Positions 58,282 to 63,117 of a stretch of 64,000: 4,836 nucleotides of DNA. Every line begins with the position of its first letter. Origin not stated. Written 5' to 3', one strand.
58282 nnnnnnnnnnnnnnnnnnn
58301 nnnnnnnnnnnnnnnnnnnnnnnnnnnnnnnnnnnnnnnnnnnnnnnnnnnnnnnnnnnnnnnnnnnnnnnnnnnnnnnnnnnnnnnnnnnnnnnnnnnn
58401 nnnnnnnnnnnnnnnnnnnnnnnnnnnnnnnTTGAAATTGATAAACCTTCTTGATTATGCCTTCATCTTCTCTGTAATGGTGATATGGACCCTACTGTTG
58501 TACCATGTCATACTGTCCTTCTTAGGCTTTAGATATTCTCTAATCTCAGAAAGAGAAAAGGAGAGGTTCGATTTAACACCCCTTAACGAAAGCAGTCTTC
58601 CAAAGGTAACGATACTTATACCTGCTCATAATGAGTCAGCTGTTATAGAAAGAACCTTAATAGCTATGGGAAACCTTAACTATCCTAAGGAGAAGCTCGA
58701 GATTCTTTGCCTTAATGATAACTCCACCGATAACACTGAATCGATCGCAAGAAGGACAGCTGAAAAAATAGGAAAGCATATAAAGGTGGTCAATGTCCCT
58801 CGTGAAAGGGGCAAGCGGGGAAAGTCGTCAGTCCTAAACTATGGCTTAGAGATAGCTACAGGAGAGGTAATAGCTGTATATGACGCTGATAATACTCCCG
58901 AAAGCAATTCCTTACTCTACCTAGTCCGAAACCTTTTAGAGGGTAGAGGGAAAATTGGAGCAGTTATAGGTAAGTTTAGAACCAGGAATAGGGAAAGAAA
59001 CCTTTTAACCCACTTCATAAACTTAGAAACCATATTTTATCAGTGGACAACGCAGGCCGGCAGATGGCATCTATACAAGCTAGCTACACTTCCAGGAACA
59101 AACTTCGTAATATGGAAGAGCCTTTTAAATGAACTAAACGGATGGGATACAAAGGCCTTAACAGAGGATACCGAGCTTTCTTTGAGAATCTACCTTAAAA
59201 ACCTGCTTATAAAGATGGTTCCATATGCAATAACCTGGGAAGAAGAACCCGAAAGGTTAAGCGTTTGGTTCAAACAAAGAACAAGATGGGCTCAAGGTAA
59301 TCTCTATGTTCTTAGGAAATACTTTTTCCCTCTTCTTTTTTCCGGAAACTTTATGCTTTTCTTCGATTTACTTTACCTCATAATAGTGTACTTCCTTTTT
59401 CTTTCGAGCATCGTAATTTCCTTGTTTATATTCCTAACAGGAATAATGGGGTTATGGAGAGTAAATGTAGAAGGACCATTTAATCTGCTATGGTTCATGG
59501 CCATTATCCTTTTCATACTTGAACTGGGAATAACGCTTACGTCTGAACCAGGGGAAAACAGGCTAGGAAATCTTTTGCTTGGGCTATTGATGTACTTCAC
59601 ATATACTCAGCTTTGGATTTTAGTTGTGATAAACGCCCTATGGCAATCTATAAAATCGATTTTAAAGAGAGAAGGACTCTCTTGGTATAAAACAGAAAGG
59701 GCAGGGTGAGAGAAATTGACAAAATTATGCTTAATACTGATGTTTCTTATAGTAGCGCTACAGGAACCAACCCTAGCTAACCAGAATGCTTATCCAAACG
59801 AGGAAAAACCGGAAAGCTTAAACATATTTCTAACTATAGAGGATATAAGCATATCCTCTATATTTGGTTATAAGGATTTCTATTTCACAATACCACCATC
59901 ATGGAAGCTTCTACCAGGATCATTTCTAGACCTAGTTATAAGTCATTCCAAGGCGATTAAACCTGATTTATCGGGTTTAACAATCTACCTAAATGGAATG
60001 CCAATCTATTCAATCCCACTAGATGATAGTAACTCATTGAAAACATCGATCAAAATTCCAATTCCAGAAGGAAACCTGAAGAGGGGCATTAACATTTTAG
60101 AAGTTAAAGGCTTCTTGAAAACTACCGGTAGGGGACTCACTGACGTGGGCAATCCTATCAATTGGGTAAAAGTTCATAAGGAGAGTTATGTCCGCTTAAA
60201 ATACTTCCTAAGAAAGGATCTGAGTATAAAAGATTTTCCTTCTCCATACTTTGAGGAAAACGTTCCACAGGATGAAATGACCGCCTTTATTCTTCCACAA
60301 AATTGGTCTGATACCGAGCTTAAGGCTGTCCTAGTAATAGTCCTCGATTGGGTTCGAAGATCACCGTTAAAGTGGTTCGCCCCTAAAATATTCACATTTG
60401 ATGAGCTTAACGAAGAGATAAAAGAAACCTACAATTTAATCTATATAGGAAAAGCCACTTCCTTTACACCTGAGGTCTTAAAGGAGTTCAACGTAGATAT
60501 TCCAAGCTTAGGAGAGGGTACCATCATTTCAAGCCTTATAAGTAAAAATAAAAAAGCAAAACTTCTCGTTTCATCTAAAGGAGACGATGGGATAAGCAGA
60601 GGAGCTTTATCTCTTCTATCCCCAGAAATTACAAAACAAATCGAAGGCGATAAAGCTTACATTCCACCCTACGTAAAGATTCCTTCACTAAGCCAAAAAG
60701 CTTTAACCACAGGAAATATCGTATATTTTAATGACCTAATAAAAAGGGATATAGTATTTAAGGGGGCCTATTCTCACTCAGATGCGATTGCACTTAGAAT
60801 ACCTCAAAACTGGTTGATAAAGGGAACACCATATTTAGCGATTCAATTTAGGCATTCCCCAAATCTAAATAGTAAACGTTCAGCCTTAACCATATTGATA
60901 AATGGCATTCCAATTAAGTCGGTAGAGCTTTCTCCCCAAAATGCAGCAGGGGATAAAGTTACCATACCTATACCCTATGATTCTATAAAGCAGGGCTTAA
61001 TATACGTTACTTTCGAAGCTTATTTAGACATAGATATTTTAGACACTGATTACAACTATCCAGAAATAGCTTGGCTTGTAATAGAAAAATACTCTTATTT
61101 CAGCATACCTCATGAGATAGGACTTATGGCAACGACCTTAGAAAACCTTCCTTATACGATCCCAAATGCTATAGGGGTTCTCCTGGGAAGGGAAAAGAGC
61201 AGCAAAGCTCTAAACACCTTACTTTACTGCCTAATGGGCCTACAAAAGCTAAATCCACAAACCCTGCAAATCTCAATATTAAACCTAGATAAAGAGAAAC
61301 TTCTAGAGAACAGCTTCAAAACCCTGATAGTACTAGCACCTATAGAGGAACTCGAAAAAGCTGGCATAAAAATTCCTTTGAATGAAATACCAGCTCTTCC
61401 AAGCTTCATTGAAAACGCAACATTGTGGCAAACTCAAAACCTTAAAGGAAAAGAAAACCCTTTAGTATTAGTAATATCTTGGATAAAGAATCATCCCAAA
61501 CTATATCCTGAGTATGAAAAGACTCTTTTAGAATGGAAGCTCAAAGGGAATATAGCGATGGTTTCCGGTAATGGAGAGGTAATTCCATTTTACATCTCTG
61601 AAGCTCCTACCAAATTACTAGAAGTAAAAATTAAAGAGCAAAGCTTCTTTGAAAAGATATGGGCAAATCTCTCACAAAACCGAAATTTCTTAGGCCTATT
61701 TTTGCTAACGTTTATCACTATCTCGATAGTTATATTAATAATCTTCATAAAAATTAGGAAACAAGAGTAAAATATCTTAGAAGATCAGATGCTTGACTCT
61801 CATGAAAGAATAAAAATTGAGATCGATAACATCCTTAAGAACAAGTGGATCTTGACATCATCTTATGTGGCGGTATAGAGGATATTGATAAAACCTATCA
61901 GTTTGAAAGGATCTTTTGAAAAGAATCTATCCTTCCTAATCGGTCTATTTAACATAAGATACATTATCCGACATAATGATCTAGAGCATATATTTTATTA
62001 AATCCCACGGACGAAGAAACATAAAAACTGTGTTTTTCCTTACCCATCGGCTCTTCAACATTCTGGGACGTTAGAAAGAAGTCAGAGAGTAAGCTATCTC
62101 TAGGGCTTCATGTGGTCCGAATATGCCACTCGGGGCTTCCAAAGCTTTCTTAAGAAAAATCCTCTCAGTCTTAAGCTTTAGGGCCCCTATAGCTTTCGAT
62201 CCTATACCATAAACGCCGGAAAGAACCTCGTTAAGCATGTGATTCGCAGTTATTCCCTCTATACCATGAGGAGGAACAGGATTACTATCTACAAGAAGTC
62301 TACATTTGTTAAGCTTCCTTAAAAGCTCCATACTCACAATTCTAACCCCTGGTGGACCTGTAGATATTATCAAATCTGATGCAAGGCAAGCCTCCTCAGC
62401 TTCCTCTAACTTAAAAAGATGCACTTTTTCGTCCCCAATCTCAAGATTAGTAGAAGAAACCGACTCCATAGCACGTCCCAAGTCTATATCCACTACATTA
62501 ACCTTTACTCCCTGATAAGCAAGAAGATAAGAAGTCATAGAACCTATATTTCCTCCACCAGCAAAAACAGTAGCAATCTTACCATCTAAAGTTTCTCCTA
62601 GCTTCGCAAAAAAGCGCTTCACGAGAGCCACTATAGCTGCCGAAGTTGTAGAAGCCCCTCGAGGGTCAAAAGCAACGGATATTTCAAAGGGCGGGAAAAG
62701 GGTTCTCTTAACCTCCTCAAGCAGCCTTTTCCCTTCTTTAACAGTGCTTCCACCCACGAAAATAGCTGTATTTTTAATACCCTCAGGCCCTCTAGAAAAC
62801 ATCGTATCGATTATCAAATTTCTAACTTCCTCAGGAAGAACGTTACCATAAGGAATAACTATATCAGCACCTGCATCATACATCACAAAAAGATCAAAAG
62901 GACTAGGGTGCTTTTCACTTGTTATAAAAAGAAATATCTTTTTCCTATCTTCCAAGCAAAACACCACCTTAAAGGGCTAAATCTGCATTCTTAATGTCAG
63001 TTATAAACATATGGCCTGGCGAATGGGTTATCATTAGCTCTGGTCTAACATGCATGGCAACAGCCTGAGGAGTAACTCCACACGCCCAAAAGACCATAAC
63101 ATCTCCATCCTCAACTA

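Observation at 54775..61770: Compact synthase-dependent exopolysaccharide locus combining BcsB-like and PNAG-like components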

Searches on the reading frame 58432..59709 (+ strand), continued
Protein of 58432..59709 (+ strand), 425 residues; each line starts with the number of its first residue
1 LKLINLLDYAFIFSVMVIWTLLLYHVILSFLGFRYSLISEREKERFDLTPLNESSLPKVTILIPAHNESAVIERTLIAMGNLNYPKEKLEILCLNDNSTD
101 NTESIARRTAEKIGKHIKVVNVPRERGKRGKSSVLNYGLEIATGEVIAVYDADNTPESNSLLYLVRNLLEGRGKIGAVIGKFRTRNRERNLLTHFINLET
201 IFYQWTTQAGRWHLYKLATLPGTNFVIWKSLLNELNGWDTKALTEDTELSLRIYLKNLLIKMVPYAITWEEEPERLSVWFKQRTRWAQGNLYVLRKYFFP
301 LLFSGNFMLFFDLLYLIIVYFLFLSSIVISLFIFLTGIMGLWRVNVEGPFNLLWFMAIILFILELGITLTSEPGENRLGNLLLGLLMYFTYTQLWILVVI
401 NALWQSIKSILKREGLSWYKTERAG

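Call 55: find_homologous_proteins(query=L065:4813-6075:+, max_evalue=1e-40)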
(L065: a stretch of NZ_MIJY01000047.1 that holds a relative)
Query L065:4813-6075:+ (420 aa): 4933 proteins with E <= 1e-40 among 8000 candidates; the best 120 are listed.
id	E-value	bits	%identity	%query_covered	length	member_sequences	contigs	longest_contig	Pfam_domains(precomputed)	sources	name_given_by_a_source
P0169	4.1e-263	891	95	100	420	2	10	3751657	PF13632.13,PF10111.15,PF13506.14,PF13641.13,PF00535.33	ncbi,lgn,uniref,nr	ncbi:glycosyltransferase family 2 protein [Enterococcus sp. DIV0242_7C1]|uniref:Glycosyl transferase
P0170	1.3e-255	866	92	100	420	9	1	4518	PF13632.13,PF10111.15,PF13506.14,PF13641.13,PF00535.33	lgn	-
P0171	1.0e-237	807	85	100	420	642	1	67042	PF13632.13,PF10111.15,PF13506.14,PF13641.13,PF00535.33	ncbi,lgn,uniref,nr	ncbi:glycosyltransferase [Enterococcus faecalis]|uniref:glycosyltransferase n=1 Tax=Enterococcus fae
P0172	2.3e-237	806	85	100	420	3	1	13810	PF13632.13,PF10111.15,PF13506.14,PF13641.13,PF03142.22,PF00535.33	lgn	-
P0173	1.8e-236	803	84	100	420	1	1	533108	PF13632.13,PF10111.15,PF13506.14,PF13641.13,PF00535.33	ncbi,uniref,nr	ncbi:glycosyltransferase family 2 protein [Enterococcus sp. BWM-S5]|uniref:Glycosyltransferase famil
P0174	4.0e-236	802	84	100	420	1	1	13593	PF13632.13,PF10111.15,PF13506.14,PF13641.13,PF00535.33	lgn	-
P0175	5.4e-236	802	83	100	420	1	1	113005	PF13632.13,PF10111.15,PF13506.14,PF13641.13,PF00535.33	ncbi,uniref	ncbi:glycosyltransferase [Enterococcus larvae]|uniref:glycosyltransferase n=1 Tax=Enterococcus larva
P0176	8.7e-235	798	85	100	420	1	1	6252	PF13632.13,PF10111.15,PF13506.14,PF13641.13,PF00535.33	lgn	-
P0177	6.4e-234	795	84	100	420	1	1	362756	PF13632.13,PF10111.15,PF13506.14,PF13641.13,PF00535.33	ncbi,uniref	ncbi:glycosyltransferase [Enterococcus sp. LJL51]|uniref:glycosyltransferase n=1 Tax=Enterococcus sp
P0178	7.2e-234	795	84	100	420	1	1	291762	PF13632.13,PF10111.15,PF13506.14,PF13641.13,PF00535.33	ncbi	ncbi:glycosyltransferase family 2 protein [Enterococcus sp. LJL128]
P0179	2.6e-233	793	83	100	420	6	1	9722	PF13632.13,PF10111.15,PF13506.14,PF13641.13,PF03142.22,PF00535.33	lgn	-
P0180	4.8e-233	792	85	98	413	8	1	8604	PF13632.13,PF10111.15,PF13506.14,PF13641.13,PF00535.33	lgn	-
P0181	3.4e-232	789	83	100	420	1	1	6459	PF13632.13,PF10111.15,PF13506.14,PF13641.13,PF00535.33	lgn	-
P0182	8.3e-232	788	84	100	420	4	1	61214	PF13632.13,PF10111.15,PF13506.14,PF13641.13,PF03142.22,PF00535.33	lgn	-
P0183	1.8e-231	787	83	100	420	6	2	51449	PF13632.13,PF10111.15,PF13506.14,PF13641.13,PF00535.33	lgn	-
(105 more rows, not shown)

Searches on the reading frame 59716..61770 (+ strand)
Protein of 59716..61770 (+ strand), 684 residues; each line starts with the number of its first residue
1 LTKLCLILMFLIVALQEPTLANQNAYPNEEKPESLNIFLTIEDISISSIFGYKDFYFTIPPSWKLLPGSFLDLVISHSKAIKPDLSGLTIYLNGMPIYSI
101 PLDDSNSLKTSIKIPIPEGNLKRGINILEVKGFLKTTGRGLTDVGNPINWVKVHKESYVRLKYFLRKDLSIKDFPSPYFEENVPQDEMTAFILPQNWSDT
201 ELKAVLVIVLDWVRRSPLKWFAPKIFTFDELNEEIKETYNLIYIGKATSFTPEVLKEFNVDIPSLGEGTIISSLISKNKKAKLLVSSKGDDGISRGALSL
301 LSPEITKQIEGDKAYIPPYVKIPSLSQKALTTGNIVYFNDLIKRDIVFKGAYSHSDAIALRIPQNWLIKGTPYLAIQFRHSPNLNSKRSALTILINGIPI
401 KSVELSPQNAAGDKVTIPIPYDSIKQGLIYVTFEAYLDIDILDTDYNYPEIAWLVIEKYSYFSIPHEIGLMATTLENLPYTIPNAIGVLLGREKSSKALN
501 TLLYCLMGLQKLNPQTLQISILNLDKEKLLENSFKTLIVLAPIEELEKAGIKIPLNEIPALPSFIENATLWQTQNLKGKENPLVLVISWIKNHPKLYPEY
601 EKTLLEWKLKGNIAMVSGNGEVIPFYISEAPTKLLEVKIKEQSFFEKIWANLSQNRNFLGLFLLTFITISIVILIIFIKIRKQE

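Call 3: search_protein_families(library=pfam, proteins=[window:59716-61770:+], max_evalue=1)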
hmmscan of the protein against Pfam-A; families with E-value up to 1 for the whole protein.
window:59716-61770:+ (684 aa): 2 families
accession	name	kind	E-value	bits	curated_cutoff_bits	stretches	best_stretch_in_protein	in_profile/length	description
PF03170.19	BcsB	-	2.8e-31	109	21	1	42-466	15-445/606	Bacterial cellulose synthase subunit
PF20620.4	DUF6805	-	0.07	13.9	27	1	386-435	67-118/133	Family of unknown function (DUF6805)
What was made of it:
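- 59716..61770 (+): Gene 5 (YdaN/PssD-type): BcsB-like extracytoplasmic protein with a signal peptide, a duplicated carbohydrate-binding module and a C-terminal TM anchor. Proposed partner that guides the nascent chain. Pfam BcsB 2.8e-31 over residues 42-466 (call 3).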

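Call 4: search_protein_families(library=ncbifam, proteins=[window:59716-61770:+], max_evalue=1)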
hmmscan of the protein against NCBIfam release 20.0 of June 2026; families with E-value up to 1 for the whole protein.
window:59716-61770:+ (684 aa): 9 families
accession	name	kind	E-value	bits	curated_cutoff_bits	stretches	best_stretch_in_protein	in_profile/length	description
NF008329.0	PRK11114.2-3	equivalog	3.6e-11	42.3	1098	2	330-435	316-423/713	cellulose biosynthesis cyclic di-GMP-binding regulatory protein BcsB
NF008323.1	PRK11114.1-1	equivalog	5.8e-11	41.3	750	1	70-415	41-383/712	cellulose biosynthesis cyclic di-GMP-binding regulatory protein BcsB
NF008330.0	PRK11114.2-4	subfamily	7.4e-08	30.9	945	1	69-414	90-430/761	cellulose biosynthesis cyclic di-GMP-binding regulatory protein BcsB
NF008324.0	PRK11114.1-2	equivalog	2.3e-05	22.8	972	2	57-207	135-283/824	cellulose biosynthesis cyclic di-GMP-binding regulatory protein BcsB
NF008327.0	PRK11114.2-1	equivalog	4.4e-05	21.9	1218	1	68-406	175-508/845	cellulose biosynthesis cyclic di-GMP-binding regulatory protein BcsB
NF008331.0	PRK11114.2-5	equivalog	0.00019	20.1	1658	2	374-419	94-139/771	cellulose biosynthesis cyclic di-GMP-binding regulatory protein BcsB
NF008328.0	PRK11114.2-2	equivalog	0.01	14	1667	1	65-213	106-253/788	cellulose biosynthesis cyclic di-GMP-binding regulatory protein BcsB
NF008326.0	PRK11114.1-5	equivalog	0.014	13.6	1107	1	338-425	376-467/782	cellulose biosynthesis cyclic di-GMP-binding regulatory protein BcsB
NF047479.1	LIC10729_fam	subfamily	0.11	12.1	125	0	385-432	119-166/190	LIC10729 family protein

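Call 23: search_solved_structures(query=window:59716-61770:+, max_evalue=1)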
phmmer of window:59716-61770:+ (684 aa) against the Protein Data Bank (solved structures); distinct sequences matched with E-value up to 1: 0.

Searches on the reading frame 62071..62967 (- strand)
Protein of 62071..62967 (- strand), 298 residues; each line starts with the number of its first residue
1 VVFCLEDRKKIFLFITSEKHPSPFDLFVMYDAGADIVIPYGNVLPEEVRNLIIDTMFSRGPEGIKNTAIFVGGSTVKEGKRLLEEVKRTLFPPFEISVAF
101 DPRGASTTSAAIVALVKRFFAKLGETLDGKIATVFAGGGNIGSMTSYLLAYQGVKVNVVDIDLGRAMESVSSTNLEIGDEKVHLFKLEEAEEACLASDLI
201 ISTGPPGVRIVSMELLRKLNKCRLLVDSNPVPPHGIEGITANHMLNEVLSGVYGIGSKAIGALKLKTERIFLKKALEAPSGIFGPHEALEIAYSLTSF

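Call 58: search_protein_families(library=pfam, proteins=[window:62071-62967:-], max_evalue=0.00001)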
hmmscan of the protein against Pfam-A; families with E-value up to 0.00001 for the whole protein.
window:62071-62967:- (298 aa): 1 family
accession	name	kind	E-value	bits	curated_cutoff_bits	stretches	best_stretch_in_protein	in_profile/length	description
PF09176.16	Mpt_N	-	8.5e-30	103.2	27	1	23-102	1-80/81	Methylene-tetrahydromethanopterin dehydrogenase, N-terminal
